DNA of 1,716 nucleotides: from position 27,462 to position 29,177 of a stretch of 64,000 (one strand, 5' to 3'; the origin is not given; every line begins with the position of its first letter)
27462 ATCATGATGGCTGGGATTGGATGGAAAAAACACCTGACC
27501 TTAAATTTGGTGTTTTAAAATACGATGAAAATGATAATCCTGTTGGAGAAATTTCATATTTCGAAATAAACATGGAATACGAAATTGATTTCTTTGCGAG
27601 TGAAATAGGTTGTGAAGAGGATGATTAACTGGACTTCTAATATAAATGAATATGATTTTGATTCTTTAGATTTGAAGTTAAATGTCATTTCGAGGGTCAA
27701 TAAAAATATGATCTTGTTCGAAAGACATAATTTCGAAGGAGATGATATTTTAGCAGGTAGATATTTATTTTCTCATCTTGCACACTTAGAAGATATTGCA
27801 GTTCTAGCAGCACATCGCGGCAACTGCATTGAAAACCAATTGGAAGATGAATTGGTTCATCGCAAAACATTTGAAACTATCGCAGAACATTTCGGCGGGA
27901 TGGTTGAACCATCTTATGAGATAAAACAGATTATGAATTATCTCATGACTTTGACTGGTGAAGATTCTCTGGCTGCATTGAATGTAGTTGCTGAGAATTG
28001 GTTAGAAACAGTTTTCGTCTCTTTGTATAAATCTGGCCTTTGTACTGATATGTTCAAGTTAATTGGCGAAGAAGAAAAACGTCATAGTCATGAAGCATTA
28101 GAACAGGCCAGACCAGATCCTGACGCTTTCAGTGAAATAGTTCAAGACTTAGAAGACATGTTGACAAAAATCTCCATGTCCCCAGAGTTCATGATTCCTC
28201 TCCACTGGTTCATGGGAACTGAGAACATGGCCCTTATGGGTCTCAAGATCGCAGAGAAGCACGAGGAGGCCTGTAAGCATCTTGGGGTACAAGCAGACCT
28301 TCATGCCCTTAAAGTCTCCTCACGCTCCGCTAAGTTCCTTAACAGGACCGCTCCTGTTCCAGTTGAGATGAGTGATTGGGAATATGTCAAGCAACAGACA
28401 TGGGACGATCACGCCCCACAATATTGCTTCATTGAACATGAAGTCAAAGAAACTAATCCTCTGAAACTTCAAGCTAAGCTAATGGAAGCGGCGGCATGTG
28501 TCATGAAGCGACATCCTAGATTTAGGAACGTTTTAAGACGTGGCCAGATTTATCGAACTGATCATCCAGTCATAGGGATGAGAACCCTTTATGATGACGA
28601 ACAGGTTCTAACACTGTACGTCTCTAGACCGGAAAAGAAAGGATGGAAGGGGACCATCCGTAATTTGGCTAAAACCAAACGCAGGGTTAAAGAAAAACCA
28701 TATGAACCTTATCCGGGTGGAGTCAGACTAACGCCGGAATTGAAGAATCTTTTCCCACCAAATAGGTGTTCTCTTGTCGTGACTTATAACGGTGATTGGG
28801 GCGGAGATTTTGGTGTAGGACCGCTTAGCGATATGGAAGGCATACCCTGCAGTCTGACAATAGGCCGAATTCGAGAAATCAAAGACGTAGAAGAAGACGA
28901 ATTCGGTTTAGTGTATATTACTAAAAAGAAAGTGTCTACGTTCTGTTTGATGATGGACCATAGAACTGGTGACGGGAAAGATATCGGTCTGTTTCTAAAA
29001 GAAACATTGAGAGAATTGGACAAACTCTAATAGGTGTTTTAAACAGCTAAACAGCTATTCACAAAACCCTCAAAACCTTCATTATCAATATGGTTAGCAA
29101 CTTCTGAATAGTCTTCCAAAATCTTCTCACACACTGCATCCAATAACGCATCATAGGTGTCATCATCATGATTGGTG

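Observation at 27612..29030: Unusual fusion: diiron-carboxylate-type domain (2x E...ExxH) joined to an E2/CAT-like acyltransferase domain (DHRxxDG)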

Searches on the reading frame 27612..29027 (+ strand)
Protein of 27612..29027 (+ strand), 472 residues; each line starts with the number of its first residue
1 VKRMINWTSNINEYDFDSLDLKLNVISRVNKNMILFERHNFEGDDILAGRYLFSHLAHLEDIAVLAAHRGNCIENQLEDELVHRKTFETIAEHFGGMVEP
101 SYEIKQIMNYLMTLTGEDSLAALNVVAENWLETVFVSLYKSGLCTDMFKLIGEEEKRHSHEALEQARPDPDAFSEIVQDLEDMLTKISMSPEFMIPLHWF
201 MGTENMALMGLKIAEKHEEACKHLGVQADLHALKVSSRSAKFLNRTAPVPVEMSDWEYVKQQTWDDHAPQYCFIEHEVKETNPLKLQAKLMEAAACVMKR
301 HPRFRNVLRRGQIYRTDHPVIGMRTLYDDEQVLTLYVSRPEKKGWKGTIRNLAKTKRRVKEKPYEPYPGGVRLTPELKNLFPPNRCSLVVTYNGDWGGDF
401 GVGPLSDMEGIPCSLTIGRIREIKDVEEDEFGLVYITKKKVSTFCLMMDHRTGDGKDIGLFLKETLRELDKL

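Call 3: search_protein_families(library=pfam, proteins=[window:27612-29027:+], max_evalue=10)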
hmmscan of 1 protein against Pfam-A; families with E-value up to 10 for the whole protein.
window:27612-29027:+ (472 aa): 2 families
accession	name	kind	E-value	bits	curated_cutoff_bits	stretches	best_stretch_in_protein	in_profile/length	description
PF00198.28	2-oxoacid_dh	-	0.0016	18.3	23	1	415-465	175-220/232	2-oxoacid dehydrogenases acyltransferase (catalytic domain)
PF04253.20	TFR_dimer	-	0.21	12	27.1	1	6-56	26-72/121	Transferrin receptor-like dimerisation domain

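Call 4: search_protein_families(library=phrogs, proteins=[window:27612-29027:+], max_evalue=1)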
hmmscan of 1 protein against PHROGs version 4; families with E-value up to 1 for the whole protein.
window:27612-29027:+ (472 aa): 0 families

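Call 5: search_solved_structures(query=window:27612-29027:+, max_evalue=10, show_alignments=3)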
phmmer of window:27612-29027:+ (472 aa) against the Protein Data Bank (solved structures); distinct sequences matched with E-value up to 10: 1.
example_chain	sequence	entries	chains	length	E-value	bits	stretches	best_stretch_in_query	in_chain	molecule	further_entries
2d1l_A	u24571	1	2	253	0.58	12.1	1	246-292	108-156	Metastasis suppressor protein 1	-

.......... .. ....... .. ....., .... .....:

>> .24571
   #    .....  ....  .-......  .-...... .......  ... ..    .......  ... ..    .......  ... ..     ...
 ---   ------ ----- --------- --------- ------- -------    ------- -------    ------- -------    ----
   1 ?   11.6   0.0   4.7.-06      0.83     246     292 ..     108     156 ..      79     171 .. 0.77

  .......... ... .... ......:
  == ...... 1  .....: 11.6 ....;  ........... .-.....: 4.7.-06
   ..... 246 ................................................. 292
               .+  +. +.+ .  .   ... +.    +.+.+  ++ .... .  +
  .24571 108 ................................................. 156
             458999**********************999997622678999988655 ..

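Call 6: find_homologous_proteins(query=window:27612-29027:+, max_evalue=0.001)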
Query window:27612-29027:+ (472 aa): 43 proteins with E <= 0.001 among 5899 candidates.
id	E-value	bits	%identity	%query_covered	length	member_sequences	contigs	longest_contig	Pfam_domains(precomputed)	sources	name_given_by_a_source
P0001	0.0e+0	1091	100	99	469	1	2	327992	-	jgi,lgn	jgi:hypothetical protein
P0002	3.6e-208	710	74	86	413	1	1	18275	-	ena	-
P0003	2.8e-184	631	59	99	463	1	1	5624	-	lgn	-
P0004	7.5e-167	574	54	99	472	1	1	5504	-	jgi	-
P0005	1.5e-163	563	54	99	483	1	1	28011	-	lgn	-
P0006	6.6e-154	531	53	95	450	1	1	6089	PF00198.29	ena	-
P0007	1.6e-140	487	49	94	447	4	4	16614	PF00198.29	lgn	-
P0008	9.6e-134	465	48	95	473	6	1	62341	-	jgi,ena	jgi:chloramphenicol O-acetyltransferase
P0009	1.6e-133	464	49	91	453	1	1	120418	-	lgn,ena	-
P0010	2.2e-130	454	50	90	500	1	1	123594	-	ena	-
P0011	4.4e-128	446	47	95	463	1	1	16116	-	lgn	-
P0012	2.2e-123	431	50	88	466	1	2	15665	-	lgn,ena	-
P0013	2.3e-117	411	44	96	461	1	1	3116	PF00198.29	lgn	-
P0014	3.7e-105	371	42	94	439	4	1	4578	-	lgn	-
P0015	1.3e-104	369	42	94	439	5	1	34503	-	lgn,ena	-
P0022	5.4e-94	334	39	94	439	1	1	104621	-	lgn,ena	-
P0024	1.9e-90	322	37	95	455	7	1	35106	-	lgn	-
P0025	2.1e-90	322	40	90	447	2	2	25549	PF00198.29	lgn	-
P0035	1.2e-70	257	36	89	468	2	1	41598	PF00198.29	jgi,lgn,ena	-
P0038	1.6e-65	240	33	94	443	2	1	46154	-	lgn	-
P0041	4.5e-49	186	31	89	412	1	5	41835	-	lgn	-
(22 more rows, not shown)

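Call 7: search_dna_similar(query=window:27612-29027:+, collection=phages, mode=protein, max_evalue=0.001, max_rows=30)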
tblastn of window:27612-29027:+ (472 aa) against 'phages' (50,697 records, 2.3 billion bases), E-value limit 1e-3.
No match.

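Call 10: search_solved_structures(query=A1, max_evalue=10, show_alignments=4)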
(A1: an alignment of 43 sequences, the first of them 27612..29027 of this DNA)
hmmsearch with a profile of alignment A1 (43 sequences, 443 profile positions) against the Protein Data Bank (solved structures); distinct sequences matched with E-value up to 10: 39.
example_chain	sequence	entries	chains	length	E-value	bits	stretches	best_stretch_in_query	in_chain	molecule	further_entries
3mae_A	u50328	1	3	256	5.5e-06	28.4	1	263-440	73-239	2-oxoisovalerate dehydrogenase E2 component, dihydrolipoamide acetyltransferase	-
6zzn_A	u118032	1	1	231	9.9e-05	24.3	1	364-439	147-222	Dihydrolipoyllysine-residue acyltransferase component of branched-chain alpha-ketoacid deh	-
3l60_A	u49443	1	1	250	0.00012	24.1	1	364-439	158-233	BRANCHED-CHAIN ALPHA-KETO ACID DEHYDROGENASE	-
1b5s_A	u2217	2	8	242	0.00039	22.3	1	216-439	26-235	DIHYDROLIPOAMIDE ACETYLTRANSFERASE | Dihydrolipoyllysine-residue acetyltransferase component of pyruvate dehydrogenase complex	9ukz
3duf_I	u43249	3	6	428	0.0023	19.8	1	218-439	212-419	Dihydrolipoyllysine-residue acetyltransferase component of pyruvate dehydrogenase complex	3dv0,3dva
6zzi_A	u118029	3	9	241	0.0027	19.6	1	401-441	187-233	Dihydrolipoyllysine-residue acetyltransferase component of pyruvate dehydrogenase complex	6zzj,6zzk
6zzm_A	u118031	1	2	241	0.004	19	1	386-441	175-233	Dihydrolipoamide acetyltransferase component of pyruvate dehydrogenase complex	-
6zzl_A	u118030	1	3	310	0.0049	18.7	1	401-441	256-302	Dihydrolipoyllysine-residue acetyltransferase component of pyruvate dehydrogenase complex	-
7r5m_A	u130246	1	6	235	0.0049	18.7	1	270-439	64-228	Dihydrolipoyllysine-residue acetyltransferase component of pyruvate dehydrogenase complex,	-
9y6t_A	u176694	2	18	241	0.0056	18.5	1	401-441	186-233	Dihydrolipoyllysine-residue acetyltransferase component of pyruvate dehydrogenase complex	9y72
6zlo_A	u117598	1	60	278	0.0089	17.9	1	270-439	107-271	Dihydrolipoyllysine-residue acetyltransferase component of pyruvate dehydrogenase complex,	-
4ofs_A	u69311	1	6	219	0.01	17.6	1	247-439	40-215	Probable lipoamide acyltransferase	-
3rqc_A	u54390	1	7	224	0.011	17.5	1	247-439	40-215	Probable lipoamide acyltransferase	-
9mu6_A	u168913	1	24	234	0.011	17.5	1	401-439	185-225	Dihydrolipoyllysine-residue succinyltransferase component of 2-oxoglutarate dehydrogenase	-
7bgj_A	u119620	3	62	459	0.012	17.4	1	265-439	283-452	Acetyltransferase component of pyruvate dehydrogenase complex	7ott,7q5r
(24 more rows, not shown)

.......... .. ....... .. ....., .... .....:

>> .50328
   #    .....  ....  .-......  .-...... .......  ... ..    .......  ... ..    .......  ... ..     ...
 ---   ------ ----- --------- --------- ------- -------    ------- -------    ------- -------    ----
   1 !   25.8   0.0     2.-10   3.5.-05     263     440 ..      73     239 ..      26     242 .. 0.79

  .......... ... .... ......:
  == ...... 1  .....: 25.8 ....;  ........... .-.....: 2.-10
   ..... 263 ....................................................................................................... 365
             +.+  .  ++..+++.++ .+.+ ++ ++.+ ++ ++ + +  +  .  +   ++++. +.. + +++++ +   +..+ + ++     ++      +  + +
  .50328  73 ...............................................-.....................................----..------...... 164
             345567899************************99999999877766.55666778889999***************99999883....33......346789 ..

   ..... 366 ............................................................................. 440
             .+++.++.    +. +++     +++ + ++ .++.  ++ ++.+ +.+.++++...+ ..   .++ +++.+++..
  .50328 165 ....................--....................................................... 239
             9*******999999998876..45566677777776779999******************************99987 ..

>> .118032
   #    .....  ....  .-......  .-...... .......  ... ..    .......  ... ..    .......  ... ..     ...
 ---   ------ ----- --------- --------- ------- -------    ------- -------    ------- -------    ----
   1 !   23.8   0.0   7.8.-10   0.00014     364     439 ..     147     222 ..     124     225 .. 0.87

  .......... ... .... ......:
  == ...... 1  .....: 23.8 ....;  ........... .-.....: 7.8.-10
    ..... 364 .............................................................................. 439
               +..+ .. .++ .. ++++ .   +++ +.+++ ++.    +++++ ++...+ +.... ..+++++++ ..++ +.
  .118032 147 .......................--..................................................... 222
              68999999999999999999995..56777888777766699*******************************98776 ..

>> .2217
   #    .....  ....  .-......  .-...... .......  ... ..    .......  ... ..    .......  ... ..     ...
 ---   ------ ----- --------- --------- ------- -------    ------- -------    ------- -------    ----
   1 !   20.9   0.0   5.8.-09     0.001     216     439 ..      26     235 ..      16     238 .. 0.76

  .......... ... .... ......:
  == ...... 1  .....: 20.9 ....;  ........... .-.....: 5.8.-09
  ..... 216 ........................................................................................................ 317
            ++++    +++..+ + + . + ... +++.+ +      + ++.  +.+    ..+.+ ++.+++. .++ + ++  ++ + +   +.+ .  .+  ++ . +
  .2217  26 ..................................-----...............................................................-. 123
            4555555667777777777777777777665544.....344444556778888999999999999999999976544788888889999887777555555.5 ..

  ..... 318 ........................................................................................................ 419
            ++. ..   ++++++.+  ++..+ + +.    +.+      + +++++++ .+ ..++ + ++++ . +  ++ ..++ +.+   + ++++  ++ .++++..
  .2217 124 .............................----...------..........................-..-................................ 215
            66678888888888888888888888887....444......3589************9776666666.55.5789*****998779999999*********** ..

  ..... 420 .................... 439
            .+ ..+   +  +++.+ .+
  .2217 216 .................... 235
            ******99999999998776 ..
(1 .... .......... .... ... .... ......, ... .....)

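Call 11: search_protein_families(library=pfam, alignment_id=A1, max_evalue=0.1)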
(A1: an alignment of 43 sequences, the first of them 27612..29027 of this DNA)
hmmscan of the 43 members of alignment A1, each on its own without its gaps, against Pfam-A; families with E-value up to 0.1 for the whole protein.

A. member 1, window:27612-29027:+ (472 aa): 1 family
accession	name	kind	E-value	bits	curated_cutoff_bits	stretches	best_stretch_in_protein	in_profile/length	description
PF00198.28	2-oxoacid_dh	-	0.0016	18.3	23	1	415-465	175-220/232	2-oxoacid dehydrogenases acyltransferase (catalytic domain)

B. families by the number of members that match (of 43 scanned): 6 families
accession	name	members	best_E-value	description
PF00198.28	2-oxoacid_dh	16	1.5e-09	2-oxoacid dehydrogenases acyltransferase (catalytic domain)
PF15132.11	DUF4568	1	0.0048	Domain of unknown function (DUF4568)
PF13224.11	DUF4032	1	0.032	Domain of unknown function (DUF4032)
PF17190.9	RecG_N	1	0.057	RecG N-terminal helical domain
PF21337.3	Peptidase_M17_N_1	1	0.063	M17 aminopeptidase, N-terminal domain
PF07275.16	ArdA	1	0.066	Antirestriction protein (ArdA)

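Call 12: find_encoding_contigs(protein=P0010, flank=8000, max_places=2)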
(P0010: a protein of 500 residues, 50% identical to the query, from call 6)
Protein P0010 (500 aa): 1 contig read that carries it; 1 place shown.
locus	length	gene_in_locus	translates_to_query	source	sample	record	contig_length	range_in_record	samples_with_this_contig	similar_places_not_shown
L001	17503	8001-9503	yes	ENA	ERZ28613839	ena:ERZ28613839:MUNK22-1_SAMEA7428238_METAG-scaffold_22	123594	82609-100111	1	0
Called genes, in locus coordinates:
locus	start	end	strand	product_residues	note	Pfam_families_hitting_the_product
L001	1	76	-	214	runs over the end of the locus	-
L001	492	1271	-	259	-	PF00092:VWA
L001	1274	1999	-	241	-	-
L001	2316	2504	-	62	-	-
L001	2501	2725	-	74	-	-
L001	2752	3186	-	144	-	-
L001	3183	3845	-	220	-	-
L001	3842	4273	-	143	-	-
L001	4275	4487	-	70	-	-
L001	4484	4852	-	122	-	-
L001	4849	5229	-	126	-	-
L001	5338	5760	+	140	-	-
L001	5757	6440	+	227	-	-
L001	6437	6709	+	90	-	-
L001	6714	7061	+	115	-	-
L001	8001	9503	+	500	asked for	-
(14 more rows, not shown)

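Call 13: find_encoding_contigs(protein=P0022, flank=8000, max_places=2)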
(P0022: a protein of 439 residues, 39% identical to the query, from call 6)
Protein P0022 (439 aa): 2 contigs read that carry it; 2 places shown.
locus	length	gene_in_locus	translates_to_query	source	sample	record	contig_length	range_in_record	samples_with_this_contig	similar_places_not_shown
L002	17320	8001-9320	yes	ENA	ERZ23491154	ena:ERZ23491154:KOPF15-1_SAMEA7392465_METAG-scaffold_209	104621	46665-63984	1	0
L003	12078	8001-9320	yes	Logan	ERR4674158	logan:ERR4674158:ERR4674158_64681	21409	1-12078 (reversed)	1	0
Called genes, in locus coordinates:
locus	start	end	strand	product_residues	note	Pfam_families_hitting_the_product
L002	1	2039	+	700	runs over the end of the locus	PF20155:TMP_3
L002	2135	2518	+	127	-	-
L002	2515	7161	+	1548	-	PF00041:fn3 (faint)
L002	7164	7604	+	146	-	-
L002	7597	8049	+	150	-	-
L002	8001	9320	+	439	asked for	-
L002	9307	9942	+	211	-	-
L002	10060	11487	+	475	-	-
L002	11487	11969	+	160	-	PF16778:Phage_tail_APC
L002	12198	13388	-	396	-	PF00155:Aminotran_1_2, PF01041:DegT_DnrJ_EryC1 (weak), PF12897:Asp_aminotransf (weak)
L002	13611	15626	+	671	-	PF00270:DEAD (faint), PF04851:ResIII, PF17757:UvrB_inter, PF27431:UvrB_3rd, PF00271:Helicase_C, PF12344:UvrB, PF02151:UVR (weak)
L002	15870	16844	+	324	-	PF08240:ADH_N, PF00107:ADH_zinc_N, PF13602:ADH_zinc_N_2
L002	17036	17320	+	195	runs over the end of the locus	PF01205:Impact_N, PF09186:DUF1949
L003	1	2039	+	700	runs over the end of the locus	PF20155:TMP_3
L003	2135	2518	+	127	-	-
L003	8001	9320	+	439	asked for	-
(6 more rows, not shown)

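Call 14: find_encoding_contigs(protein=P0008, flank=8000, max_places=2)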
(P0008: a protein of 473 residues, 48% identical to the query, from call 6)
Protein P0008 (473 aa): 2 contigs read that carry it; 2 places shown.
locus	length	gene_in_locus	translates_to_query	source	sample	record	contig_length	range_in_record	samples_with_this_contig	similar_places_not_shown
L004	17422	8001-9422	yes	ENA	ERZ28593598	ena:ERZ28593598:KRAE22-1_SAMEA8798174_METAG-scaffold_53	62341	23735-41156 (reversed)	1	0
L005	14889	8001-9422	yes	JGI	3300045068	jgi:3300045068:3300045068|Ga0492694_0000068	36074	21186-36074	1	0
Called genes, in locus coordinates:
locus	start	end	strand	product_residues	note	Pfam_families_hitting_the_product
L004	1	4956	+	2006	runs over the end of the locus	-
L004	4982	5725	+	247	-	-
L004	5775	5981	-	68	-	PF00313:CSD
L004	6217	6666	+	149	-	-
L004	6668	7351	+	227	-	-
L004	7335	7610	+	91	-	-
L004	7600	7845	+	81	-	-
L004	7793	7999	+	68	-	-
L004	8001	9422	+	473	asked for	-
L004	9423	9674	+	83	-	-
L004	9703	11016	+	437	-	PF00293:NUDIX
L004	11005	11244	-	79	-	-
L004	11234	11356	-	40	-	-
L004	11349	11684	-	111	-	-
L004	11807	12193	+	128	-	-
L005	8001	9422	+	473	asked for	-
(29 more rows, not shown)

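Call 15: predict_structure(alignment_id=A1)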
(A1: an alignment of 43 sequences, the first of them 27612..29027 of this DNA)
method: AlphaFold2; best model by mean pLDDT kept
length: 472 residues; sequences in the alignment: 43
mean_pLDDT: 90.5   pTM: 0.88
mean pLDDT of the five models: 90.5, 89.7, 89.2, 88.9, 88.3
residues with pLDDT >= 90: 353; 70-90: 87; 50-70: 20; < 50: 12
segments of 3 or more residues with pLDDT < 50: 1-7, 367-370
pLDDT, mean of each block of 10 residues (from residue 1): 41 65 93 84 95 96 87 86 97 95 90 82 87 95 94 93 82 89 90 94 95 94 92 93 95 97 93 97 97 99 97 97 92 94 98 94 62 81 96 90 88 97 93 94 98 97 98 96
secondary structure, 60 per line:
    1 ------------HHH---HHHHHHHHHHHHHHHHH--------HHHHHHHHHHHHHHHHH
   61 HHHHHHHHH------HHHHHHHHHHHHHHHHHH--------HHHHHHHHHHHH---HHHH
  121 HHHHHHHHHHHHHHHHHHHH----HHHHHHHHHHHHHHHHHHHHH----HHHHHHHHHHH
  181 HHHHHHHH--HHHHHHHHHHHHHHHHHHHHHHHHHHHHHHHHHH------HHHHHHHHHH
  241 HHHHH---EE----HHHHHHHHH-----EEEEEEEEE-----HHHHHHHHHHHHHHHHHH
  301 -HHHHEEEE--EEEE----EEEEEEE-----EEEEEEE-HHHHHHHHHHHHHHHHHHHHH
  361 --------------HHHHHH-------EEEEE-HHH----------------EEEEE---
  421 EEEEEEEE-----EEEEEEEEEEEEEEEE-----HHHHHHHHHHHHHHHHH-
elements in order: H19-35 H44-69 H76-93 H102-113 H117-140 H145-165 H170-188 H191-224 H231-245 H255-263 E269-277 H283-300 H302-305 E306-309 E312-315 E320-326 E332-338 H340-360 H375-380 E388-392 E413-417 E421-428 E434-449 H455-471
